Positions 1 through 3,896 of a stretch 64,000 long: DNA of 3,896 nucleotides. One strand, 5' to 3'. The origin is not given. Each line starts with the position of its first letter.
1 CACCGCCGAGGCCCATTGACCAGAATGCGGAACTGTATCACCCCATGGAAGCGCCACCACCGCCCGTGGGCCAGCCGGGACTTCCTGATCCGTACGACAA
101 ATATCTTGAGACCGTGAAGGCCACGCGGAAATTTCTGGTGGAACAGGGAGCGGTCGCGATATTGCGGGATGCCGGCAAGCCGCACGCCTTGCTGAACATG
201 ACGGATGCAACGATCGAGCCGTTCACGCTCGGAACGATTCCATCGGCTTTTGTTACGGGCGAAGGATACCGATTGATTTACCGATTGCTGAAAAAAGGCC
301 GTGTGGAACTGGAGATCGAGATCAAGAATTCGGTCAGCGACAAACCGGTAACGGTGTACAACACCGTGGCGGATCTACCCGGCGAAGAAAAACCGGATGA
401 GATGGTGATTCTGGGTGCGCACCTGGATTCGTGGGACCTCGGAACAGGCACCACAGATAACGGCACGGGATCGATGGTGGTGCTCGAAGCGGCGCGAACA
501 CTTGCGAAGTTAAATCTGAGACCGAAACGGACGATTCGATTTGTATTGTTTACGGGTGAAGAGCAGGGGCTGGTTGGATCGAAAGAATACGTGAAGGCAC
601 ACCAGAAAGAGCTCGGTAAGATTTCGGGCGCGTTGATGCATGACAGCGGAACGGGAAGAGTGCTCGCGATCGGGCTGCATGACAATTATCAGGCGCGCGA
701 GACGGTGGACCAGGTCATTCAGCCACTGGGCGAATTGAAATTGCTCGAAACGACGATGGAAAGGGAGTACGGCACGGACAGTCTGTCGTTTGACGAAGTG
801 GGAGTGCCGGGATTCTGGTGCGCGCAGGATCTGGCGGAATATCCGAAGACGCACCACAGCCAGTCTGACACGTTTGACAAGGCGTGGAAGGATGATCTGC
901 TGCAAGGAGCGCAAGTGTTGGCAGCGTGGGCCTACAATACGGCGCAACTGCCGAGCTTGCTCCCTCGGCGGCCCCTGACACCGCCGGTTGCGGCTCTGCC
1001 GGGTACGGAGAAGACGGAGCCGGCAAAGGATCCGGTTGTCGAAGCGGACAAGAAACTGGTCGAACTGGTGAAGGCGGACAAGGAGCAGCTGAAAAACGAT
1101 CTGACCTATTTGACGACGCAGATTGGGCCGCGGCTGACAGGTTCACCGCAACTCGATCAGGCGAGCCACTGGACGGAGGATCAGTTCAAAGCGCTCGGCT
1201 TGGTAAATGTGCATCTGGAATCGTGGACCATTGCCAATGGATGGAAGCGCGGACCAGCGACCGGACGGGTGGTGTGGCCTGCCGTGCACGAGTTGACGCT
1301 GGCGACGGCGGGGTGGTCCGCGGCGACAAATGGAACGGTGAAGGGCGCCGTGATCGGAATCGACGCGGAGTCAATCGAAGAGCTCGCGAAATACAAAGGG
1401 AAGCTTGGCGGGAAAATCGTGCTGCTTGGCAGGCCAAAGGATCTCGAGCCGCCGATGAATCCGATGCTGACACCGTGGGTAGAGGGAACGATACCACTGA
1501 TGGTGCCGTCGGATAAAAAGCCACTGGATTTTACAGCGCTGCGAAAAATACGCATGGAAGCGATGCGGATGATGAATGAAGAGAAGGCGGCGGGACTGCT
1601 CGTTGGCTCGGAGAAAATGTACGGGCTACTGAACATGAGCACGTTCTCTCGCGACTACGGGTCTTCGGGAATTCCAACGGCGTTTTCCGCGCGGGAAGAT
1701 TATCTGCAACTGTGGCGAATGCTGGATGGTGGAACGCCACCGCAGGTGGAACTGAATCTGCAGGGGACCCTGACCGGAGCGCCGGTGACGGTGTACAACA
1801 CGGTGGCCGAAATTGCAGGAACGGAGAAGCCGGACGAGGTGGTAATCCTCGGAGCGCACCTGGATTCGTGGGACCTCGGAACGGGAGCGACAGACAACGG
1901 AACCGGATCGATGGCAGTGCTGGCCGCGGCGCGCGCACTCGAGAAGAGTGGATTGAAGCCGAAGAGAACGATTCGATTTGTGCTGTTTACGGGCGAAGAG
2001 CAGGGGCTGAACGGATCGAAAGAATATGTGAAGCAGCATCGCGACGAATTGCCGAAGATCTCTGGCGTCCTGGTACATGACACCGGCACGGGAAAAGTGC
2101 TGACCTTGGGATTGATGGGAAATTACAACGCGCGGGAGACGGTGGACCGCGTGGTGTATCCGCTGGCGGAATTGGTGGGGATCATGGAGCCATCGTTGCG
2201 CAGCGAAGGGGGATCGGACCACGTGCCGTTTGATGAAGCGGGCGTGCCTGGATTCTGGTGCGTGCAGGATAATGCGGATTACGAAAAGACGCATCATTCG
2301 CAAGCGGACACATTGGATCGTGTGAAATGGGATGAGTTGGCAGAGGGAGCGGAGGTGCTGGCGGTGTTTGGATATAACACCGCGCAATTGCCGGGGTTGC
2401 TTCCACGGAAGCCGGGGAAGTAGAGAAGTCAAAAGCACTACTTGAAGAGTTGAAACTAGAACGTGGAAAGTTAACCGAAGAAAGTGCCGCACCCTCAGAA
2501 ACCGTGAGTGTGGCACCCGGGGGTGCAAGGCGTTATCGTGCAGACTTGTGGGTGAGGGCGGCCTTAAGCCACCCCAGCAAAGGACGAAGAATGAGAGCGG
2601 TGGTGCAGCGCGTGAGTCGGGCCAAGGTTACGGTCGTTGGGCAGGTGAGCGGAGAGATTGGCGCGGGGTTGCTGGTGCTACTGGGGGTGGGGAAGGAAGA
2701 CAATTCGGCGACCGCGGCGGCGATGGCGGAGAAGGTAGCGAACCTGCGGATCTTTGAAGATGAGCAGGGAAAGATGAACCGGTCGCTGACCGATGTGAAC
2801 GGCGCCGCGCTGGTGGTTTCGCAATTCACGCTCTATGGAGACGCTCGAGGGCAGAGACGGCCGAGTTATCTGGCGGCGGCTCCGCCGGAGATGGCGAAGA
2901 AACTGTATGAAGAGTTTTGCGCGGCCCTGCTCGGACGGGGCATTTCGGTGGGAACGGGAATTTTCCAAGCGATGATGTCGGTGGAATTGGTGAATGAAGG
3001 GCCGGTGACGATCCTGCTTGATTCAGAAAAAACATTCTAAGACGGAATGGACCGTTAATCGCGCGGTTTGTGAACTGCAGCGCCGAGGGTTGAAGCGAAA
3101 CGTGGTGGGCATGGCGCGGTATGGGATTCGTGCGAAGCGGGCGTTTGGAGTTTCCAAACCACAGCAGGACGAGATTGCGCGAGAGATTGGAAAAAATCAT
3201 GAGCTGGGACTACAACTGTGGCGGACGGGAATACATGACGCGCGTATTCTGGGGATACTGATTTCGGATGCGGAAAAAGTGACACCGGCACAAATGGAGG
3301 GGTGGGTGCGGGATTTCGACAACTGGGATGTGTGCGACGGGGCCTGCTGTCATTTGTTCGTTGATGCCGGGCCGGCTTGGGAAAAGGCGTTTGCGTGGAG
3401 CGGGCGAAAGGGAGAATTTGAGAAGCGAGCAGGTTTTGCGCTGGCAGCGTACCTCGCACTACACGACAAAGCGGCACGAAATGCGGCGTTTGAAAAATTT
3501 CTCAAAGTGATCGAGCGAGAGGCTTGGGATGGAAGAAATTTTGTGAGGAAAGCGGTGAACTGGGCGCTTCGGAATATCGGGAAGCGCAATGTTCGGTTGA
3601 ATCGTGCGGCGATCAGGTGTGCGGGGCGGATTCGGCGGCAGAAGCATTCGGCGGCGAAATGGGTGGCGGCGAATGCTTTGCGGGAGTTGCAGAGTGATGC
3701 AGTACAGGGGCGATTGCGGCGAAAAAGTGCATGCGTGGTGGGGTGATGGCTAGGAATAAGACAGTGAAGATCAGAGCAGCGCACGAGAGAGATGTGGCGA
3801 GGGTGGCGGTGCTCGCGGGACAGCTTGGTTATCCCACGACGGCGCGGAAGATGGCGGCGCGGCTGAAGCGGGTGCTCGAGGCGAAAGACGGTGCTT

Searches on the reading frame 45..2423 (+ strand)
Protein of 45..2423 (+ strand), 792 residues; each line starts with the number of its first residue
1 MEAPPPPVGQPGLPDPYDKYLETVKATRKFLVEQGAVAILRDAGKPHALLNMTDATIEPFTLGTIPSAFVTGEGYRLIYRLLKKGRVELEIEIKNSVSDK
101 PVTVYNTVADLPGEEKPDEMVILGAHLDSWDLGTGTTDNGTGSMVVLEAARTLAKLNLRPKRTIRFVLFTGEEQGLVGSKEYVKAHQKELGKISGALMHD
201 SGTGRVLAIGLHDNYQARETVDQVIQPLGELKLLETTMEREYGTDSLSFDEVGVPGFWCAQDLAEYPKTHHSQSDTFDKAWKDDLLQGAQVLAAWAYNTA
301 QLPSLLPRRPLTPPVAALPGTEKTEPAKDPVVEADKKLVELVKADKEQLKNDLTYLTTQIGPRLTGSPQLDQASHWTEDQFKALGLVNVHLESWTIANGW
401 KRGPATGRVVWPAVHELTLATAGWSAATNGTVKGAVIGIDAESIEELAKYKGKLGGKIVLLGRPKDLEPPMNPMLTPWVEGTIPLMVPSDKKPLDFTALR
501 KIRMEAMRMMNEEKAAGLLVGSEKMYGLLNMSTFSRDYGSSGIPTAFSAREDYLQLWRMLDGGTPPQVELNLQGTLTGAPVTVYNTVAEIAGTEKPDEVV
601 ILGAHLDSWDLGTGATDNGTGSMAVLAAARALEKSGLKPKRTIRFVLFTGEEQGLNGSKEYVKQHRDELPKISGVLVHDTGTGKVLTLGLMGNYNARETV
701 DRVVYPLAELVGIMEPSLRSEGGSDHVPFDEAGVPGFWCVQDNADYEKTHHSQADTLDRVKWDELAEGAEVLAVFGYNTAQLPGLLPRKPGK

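Call 31: search_protein_families(library=pfam, proteins=[window:45-2423:+], max_evalue=0.00001)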
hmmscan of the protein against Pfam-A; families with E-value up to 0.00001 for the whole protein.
window:45-2423:+ (792 aa): 3 families
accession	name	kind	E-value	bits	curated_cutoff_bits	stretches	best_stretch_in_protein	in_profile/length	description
PF04389.22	Peptidase_M28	-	8.7e-74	247.9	21.3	2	585-773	1-190/193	Peptidase family M28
PF01546.33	Peptidase_M20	-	5.4e-22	79.1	24.6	2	612-773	30-201/206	Peptidase family M20/M25/M40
PF05450.20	Nicastrin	-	2.7e-09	37.4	25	0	603-665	6-74/218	Nicastrin large lobe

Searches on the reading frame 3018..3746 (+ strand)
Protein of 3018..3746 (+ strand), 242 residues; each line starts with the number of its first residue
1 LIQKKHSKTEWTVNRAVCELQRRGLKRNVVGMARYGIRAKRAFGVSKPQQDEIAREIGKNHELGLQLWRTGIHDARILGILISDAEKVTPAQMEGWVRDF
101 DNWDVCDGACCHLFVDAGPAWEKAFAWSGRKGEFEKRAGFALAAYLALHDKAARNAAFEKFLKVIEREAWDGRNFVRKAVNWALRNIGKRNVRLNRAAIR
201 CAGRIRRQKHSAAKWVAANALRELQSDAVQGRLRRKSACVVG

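Call 31: search_protein_families(library=pfam, proteins=[window:3018-3746:+], max_evalue=0.00001)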
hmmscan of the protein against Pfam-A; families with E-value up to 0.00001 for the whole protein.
window:3018-3746:+ (242 aa): 1 family
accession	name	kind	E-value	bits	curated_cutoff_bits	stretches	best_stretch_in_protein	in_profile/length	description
PF08713.17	DNA_alkylation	-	5.3e-29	101.9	21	1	19-208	4-197/213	DNA alkylation repair enzyme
